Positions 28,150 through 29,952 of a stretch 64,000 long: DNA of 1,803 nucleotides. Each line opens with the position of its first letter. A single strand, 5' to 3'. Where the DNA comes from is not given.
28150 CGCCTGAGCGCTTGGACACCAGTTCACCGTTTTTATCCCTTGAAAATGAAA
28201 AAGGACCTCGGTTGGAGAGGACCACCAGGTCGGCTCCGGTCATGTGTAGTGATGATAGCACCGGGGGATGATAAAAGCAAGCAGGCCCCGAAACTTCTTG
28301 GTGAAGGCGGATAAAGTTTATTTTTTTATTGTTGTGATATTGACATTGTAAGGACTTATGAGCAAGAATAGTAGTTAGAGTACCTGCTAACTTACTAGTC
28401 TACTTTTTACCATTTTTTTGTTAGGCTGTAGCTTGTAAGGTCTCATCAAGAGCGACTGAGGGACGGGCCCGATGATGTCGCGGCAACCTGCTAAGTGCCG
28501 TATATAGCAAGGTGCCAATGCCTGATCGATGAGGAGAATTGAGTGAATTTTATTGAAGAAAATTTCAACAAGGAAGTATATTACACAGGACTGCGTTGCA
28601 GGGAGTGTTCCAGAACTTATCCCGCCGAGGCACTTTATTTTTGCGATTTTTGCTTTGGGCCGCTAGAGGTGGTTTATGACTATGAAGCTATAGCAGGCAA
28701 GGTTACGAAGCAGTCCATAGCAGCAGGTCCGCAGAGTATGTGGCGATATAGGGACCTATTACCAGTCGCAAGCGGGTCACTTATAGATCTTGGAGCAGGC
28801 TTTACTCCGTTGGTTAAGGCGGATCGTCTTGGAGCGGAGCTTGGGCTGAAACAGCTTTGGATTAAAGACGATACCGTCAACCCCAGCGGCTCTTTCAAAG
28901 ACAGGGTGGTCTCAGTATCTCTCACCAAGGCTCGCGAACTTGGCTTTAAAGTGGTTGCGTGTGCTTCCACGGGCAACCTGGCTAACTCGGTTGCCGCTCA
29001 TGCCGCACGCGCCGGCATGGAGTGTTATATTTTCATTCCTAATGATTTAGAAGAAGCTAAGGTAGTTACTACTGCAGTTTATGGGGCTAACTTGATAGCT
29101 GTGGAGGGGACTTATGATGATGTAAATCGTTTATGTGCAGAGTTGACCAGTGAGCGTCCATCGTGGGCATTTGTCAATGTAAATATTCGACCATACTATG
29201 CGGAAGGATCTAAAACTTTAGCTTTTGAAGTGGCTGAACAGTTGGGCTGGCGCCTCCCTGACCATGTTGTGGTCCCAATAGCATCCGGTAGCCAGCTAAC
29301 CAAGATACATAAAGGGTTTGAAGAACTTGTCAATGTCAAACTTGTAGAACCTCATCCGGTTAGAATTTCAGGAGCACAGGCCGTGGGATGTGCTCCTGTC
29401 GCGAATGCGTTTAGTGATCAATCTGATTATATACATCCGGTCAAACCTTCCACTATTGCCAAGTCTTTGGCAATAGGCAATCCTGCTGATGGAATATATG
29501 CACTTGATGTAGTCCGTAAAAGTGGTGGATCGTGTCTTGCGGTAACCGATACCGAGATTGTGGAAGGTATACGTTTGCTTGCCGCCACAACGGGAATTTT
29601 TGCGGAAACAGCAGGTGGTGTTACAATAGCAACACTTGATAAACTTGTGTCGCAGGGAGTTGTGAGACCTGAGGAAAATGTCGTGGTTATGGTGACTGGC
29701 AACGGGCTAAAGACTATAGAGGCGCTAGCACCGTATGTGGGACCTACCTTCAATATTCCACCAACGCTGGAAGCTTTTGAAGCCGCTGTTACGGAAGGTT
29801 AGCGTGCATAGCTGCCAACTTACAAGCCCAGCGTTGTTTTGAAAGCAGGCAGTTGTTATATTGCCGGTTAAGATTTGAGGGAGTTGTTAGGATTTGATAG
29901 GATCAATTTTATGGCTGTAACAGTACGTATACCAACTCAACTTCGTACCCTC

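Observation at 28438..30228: SAM-I riboswitch controlling a Zn-ribbon ThrC homolog plus a MoaD-like carrier with a post-GG extension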

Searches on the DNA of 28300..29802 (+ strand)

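Call 6: search_rna_families(source=window, start=28300, end=28700, threshold=evalue, max_evalue=10, show_alignments=4)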
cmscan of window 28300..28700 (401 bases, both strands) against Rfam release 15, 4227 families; matches with E-value up to 10: 1.
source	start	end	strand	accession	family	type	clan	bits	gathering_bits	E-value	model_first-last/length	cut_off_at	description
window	28440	28535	+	RF00162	SAM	Cis-reg; riboswitch;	CL00012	75.9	44.4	3.2e-18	1-108/108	no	SAM riboswitch aptamer (S box leader)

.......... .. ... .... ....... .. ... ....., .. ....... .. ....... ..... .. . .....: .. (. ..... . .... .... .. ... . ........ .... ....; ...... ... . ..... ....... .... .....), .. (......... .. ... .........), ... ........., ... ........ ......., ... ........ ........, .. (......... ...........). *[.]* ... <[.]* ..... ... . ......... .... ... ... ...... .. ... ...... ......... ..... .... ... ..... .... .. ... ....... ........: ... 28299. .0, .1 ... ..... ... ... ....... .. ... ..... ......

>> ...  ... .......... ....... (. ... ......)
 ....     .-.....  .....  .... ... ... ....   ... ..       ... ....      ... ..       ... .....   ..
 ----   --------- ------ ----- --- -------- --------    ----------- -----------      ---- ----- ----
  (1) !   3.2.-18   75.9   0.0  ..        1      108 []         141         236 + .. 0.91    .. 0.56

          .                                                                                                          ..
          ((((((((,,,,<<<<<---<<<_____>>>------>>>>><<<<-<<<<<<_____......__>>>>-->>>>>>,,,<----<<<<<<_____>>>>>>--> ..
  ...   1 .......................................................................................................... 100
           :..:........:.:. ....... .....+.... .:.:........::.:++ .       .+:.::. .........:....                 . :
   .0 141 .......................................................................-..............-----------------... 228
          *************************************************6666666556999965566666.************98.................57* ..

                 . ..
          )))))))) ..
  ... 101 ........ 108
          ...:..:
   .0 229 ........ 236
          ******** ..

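Call 31: search_rna_families(source=L007, threshold=gathering, show_alignments=2)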
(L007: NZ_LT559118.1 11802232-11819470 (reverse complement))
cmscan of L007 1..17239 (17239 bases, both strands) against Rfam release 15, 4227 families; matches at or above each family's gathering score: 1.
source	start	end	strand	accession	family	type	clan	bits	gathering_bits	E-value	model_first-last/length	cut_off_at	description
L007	7852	7993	+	RF00162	SAM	Cis-reg; riboswitch;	CL00012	68.7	44.4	1.6e-14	1-108/108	no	SAM riboswitch aptamer (S box leader)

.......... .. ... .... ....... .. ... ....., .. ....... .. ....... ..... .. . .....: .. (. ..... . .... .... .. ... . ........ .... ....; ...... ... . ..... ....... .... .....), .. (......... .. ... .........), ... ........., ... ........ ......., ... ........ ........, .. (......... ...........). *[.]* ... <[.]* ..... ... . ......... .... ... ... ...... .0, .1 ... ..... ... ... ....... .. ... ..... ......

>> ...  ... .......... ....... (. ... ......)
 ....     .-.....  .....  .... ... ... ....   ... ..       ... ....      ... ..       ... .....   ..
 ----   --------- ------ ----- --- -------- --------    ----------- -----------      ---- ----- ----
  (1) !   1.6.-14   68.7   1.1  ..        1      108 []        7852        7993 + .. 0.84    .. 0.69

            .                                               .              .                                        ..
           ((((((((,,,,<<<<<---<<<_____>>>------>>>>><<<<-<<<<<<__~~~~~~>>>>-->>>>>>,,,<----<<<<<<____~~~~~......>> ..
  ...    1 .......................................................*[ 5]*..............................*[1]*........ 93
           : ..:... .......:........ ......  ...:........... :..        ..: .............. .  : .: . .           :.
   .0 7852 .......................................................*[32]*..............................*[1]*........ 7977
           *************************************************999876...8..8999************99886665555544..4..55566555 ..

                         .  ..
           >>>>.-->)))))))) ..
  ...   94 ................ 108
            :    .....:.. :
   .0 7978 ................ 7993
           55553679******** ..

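Call 56: build_rna_model(alignment_id=A3, structure=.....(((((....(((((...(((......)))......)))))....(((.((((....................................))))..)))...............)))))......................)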
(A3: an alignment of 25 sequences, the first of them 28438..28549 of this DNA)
Model R1 built from alignment A3 (25 sequences, 144 columns); structure: as given.
model positions 117; base pairs 20; branch points 1; effective number of sequences 1.91; information 0.59 bits per position. Calibrated on 0.2 Mb of random sequence (short: E-values are rough).
structure used (alignment columns):
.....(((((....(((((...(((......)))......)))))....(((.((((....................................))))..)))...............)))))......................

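Call 57: search_with_rna_model(model_id=R1, sources=[window, L007, L008, L009, L010, L011, L012, L013, L014, L015, L016, L017, L018, L019, L020, L021, L022, L023, L024, L025, L026, L027, L028, L029, L030, L031, L032, L033, L034, L035, L036, L037, L038, L039, L040, L041, L042, L043, L044, L045, L046, L047, L048, L049, L050, L051, L052, L053, L054, L055, L056, L057, L058, L059, L060, L061, L062, L063, L064, L065, L066, L067, L068, L069, L070, L071, L072, L073, L074, L075, L076, L077, L078, L079, L080, L081, L082, L083, L084, L085, L086, L087], max_evalue=1)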
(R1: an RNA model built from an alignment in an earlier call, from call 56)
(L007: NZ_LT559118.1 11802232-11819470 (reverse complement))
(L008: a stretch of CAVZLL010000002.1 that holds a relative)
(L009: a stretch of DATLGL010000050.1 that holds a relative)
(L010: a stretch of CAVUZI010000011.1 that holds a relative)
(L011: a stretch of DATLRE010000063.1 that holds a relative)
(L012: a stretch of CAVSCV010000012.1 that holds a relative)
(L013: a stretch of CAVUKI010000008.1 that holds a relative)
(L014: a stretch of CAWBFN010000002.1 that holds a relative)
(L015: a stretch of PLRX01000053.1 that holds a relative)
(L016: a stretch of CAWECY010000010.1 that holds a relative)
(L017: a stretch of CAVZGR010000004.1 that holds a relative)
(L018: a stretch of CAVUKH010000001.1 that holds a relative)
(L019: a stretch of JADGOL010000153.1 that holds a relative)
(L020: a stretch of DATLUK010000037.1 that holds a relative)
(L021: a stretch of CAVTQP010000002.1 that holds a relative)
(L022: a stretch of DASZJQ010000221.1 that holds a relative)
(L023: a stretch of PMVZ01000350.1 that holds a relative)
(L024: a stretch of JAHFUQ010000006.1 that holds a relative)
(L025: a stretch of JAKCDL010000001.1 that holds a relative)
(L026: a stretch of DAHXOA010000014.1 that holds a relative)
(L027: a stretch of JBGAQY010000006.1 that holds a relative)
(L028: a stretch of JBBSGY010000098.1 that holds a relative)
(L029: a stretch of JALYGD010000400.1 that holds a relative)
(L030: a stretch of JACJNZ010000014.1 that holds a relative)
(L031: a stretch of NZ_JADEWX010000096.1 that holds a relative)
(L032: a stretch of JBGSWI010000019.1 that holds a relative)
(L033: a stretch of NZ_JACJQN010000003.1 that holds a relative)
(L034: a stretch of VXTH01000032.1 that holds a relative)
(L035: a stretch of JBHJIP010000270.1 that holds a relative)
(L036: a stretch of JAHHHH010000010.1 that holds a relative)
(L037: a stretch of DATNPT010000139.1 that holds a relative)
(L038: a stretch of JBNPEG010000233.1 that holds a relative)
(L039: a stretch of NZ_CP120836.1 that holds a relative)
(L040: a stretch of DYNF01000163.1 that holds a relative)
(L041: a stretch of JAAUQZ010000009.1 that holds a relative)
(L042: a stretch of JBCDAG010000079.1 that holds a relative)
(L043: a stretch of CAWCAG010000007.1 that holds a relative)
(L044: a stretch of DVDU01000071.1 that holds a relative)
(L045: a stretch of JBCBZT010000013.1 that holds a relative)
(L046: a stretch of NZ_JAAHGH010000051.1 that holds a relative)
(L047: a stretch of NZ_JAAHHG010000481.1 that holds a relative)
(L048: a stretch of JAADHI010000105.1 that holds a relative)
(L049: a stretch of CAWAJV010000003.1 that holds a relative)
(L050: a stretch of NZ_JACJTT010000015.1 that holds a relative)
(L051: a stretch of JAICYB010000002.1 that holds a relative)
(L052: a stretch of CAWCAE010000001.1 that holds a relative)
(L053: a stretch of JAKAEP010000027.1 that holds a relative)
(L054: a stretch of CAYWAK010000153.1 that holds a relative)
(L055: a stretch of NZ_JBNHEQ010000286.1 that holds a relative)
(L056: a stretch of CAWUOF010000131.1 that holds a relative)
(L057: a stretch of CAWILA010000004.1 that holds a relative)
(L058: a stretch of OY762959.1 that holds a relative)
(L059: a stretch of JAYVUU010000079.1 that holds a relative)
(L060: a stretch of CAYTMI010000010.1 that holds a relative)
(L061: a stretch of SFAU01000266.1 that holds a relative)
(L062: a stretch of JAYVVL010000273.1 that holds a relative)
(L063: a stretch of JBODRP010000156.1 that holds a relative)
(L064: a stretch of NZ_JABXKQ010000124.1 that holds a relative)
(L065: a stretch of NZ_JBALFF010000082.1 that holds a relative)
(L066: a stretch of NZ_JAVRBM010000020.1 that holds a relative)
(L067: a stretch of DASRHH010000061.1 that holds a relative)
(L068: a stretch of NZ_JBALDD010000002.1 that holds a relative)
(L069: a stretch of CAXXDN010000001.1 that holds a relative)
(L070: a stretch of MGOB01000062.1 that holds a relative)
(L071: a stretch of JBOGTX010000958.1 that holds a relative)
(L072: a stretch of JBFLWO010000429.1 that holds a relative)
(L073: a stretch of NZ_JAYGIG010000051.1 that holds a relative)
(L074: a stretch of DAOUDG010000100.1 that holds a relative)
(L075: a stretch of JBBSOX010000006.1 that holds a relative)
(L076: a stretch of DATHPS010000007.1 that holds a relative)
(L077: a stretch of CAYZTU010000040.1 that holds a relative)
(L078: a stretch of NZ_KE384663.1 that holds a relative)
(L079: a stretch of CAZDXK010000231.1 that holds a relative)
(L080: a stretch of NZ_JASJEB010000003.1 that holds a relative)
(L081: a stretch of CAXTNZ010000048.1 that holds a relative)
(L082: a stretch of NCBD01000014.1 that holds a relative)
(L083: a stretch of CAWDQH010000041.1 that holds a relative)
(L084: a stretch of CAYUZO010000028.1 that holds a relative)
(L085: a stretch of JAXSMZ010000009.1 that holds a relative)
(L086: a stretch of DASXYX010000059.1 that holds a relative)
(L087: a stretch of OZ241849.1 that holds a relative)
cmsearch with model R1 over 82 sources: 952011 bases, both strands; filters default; matches with E-value up to 1: 39.
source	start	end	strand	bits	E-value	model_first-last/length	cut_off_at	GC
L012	1536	1653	+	115.1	1.2e-28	1-117/117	no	0.65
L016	5883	5998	+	114.6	1.6e-28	1-117/117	no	0.66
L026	1106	1221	+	111.9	9e-28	1-117/117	no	0.65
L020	828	944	+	111.6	1.1e-27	1-117/117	no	0.67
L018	5895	5998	+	110.8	1.8e-27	1-117/117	no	0.65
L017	5892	6013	+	110.7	1.9e-27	1-117/117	no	0.66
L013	5896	5998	+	109.9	3.2e-27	1-117/117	no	0.66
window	28438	28549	+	109.7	3.7e-27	1-117/117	no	0.53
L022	98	200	+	108.8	6.5e-27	1-117/117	no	0.67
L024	5887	6001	+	108.2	9.7e-27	1-117/117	no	0.67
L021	5903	6010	+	107.7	1.3e-26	1-117/117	no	0.7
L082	5906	6025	+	107.2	1.8e-26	1-117/117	no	0.56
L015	5871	6001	+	107.2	1.8e-26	1-117/117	no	0.67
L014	5885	5998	+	107.2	1.8e-26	1-117/117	no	0.65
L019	14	132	+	106.2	3.4e-26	1-117/117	no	0.68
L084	1558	1678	+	104.8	8.1e-26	1-117/117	no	0.61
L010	5867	6001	+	102.1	4.7e-25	1-117/117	no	0.64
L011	1383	1514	+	101.9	5.3e-25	1-117/117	no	0.7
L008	5865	6001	+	100.7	1.1e-24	1-117/117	no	0.67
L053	5882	6002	+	100.4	1.3e-24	1-117/117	no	0.6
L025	5885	5989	+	97.2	1.1e-23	1-117/117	no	0.62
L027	5889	5996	+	97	1.2e-23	1-117/117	no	0.56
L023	5885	6001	+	94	8.2e-23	1-117/117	no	0.63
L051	5875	5981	+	92.2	2.5e-22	1-117/117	no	0.64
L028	1931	2055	+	87.3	5.6e-21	1-117/117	no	0.54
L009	5883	5996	+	82.8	9.9e-20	1-117/117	no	0.66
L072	825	928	+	71.8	1.1e-16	1-117/117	no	0.67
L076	5843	5955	+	70.5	2.6e-16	1-117/117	no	0.63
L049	5804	5928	+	65.3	7.1e-15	1-117/117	no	0.66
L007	7850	7983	+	57.7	8.8e-13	1-117/117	no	0.69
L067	2898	3012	+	57.4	1.1e-12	1-117/117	no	0.66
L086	5805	5904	+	55.2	4.5e-12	1-117/117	no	0.56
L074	5802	5917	+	49.7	1.5e-10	1-117/117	no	0.61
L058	5712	5817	+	49.2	2.1e-10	1-117/117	no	0.63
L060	5699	5810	+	48.8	2.5e-10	1-117/117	no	0.64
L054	1775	1873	+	44.2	4.7e-09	1-117/117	no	0.59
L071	2543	2657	+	38.6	1.7e-07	1-117/117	no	0.65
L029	832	908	+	37.4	3.7e-07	13-95/117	no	0.73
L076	2834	2925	-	15.4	0.46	1-117/117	no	0.63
